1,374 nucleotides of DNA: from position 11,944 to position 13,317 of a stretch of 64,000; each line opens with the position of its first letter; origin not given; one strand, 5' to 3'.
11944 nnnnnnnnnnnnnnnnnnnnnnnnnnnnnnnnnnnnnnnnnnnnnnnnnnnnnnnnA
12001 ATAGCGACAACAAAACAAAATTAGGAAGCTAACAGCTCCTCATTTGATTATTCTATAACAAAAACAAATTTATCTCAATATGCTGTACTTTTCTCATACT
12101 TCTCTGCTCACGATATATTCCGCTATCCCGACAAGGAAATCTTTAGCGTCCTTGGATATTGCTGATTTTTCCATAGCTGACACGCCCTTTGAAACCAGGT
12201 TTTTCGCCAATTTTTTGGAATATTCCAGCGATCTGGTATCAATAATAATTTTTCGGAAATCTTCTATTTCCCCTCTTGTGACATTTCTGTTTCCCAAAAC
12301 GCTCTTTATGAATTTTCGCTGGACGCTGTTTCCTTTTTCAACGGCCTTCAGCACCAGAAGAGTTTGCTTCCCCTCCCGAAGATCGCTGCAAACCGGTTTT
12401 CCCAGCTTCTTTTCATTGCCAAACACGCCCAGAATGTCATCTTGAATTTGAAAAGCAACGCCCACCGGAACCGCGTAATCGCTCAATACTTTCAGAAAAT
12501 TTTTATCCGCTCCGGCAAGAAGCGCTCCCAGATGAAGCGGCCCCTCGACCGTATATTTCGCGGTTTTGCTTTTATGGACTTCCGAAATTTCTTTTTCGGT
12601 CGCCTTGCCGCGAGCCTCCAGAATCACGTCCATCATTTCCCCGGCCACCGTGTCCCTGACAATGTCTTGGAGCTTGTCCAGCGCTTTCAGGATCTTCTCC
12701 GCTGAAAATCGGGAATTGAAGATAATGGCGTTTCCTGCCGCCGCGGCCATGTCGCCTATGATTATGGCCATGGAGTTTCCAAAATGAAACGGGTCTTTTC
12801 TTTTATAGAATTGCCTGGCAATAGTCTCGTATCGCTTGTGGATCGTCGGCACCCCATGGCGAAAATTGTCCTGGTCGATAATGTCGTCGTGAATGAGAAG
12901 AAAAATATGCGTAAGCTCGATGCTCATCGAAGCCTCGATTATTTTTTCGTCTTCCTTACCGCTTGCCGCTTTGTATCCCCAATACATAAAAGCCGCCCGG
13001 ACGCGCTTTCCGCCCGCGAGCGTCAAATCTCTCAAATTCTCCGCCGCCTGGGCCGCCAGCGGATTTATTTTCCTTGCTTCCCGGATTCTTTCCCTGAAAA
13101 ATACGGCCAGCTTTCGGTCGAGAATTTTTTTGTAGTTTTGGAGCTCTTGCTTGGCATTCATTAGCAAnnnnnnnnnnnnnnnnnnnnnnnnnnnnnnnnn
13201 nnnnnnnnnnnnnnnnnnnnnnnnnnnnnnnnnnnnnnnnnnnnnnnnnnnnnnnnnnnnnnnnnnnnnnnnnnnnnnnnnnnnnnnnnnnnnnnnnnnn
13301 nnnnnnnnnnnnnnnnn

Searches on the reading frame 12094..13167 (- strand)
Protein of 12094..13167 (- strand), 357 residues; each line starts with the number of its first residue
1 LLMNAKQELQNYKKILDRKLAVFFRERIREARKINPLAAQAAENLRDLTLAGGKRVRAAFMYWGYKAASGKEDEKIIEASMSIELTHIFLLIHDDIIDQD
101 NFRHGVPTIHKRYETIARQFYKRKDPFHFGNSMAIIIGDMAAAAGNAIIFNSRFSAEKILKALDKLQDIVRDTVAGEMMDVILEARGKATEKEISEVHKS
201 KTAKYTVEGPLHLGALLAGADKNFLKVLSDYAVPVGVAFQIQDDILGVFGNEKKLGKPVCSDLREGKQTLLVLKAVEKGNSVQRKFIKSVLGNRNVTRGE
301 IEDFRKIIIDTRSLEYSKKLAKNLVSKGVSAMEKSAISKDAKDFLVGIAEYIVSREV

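Call 7: search_protein_families(library=pfam, proteins=[window:12094-13167:-], max_evalue=1)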
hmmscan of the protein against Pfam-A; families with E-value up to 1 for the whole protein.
window:12094-13167:- (357 aa): 3 families
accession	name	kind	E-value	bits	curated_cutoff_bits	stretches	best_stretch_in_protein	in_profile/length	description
PF00348.22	polyprenyl_synt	-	2.1e-55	188.1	27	1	43-306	6-249/251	Polyprenyl synthetase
PF12038.13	QTMAN_N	-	0.019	15.2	25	1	140-182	115-157/168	tRNA-queuosine alpha-mannosyltransferase N-terminal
PF05305.19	DUF732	-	0.2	12.5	22.4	0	220-279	1-49/72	Protein of unknown function (DUF732)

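Call 14: find_related_loci(query=window:12094-13164:-, collection=genome_contigs, flank=4000)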
Query window:12094-13164:- (356 aa) in genome_contigs; peptide patterns used: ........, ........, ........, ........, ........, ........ (x = any residue, [..] = any of these).
600 stretches matched a pattern (row limit reached: there are more); 593 encode a relative of the query (tblastn E <= 1e-3); the best 80 are kept; 80 distinct loci.
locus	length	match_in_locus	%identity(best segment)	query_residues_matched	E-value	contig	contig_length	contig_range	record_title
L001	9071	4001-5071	52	1-356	4e-119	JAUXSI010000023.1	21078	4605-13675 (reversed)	MAG: Candidatus Moraniibacteriota bacterium isolate C12_metabat.bin.56 C12_k141_299714, whole genome shotgun sequence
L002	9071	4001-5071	51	2-355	1e-115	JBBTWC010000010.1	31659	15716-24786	MAG: Patescibacteria group bacterium isolate H43-bin047_1 H43_bin047_1_000000000010, whole genome shotgun sequence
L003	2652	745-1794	52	8-356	2e-118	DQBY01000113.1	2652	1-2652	MAG TPA_asm: Candidatus Moraniibacteriota bacterium isolate UBA11098 contig_289657, whole genome shotgun sequence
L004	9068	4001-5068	51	1-356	6e-107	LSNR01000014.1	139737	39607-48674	MAG: Parcubacteria group bacterium M6-OD1-3 Contig6375, whole genome shotgun sequence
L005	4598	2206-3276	49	2-355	7e-107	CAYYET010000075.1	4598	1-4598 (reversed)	MAG TPA_asm: uncultured Bdellovibrionales bacterium isolate SRP135725_co1_601 genome assembly, contig: NODE_30531_length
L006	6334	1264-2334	48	2-355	2e-105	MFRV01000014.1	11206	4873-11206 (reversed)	MAG: Candidatus Moranbacteria bacterium RIFCSPHIGHO2_01_FULL_54_31 rifcsphigho2_01_scaffold_20852, whole genome shotgun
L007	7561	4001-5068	51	2-356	6e-105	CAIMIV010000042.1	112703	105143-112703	uncultured bacterium isolate MJ-2014-D5_bin-329 genome assembly, contig: bin-329:42/71, whole genome shotgun sequence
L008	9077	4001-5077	48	1-356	9e-105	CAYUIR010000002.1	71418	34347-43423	MAG TPA_asm: uncultured Bdellovibrionales bacterium isolate SRP219642_co6_142 genome assembly, contig: NODE_196_length_7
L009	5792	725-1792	47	2-355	1e-103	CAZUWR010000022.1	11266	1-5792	MAG TPA_asm: uncultured Bdellovibrionales bacterium isolate SRP278252_co2_235 genome assembly, contig: NODE_12204_length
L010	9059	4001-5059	46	3-356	3e-101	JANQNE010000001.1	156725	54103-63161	MAG: Candidatus Nanoarchaeia archaeon isolate PL23a_bin.30 k99_6232871, whole genome shotgun sequence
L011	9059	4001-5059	45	4-355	2e-99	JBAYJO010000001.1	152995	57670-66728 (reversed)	MAG: Patescibacteria group bacterium isolate SO_2016_GW1_58 scaffold00229_OW334_2016, whole genome shotgun sequence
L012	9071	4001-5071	49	2-355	2e-110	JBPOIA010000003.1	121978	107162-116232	MAG: Candidatus Moraniibacteriota bacterium isolate MAG_644 c_000000432242, whole genome shotgun sequence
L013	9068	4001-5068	45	2-356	5e-97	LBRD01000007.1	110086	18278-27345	MAG: Parcubacteria group bacterium GW2011_GWC1_36_108 UR95_C0007, whole genome shotgun sequence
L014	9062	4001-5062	43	2-355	8e-93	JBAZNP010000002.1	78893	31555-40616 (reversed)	MAG: Patescibacteria group bacterium isolate SO_2017_LW4_72 scaffold_932_c1_LW137-91_2017, whole genome shotgun sequence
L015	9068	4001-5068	45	1-355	1e-91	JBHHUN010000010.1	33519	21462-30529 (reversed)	MAG: Candidatus Dojkabacteria bacterium isolate S.5.sp3_bin.15 NODE_249_length_33519_cov_7.356503, whole genome shotgun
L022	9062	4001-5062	45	1-356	1e-89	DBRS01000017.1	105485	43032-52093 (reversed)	MAG TPA_asm: Candidatus Moranbacteria bacterium UBA1362 UBA1362_contig_500, whole genome shotgun sequence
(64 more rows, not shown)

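Call 71: search_protein_families(library=pfam, proteins=[L022:2666-2845:+, L022:2968-3801:+, L013:3493-3828:-], max_evalue=0.01)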
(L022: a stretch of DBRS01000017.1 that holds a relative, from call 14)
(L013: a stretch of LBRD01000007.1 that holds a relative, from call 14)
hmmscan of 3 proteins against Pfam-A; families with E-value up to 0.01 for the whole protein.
L022:2666-2845:+ (60 aa): 1 family
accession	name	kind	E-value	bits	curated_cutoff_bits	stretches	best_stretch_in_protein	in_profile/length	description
PF04014.23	MazE_antitoxin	-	2e-05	24.9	24.7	1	21-54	7-41/48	Antidote-toxin recognition MazE, bacterial antitoxin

L022:2968-3801:+ (278 aa): 1 family
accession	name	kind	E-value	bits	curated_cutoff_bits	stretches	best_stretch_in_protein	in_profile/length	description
PF12705.13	PDDEXK_1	-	5.6e-16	59.7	22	1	52-271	2-244/247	PD-(D/E)XK nuclease superfamily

L013:3493-3828:- (111 aa): 0 families
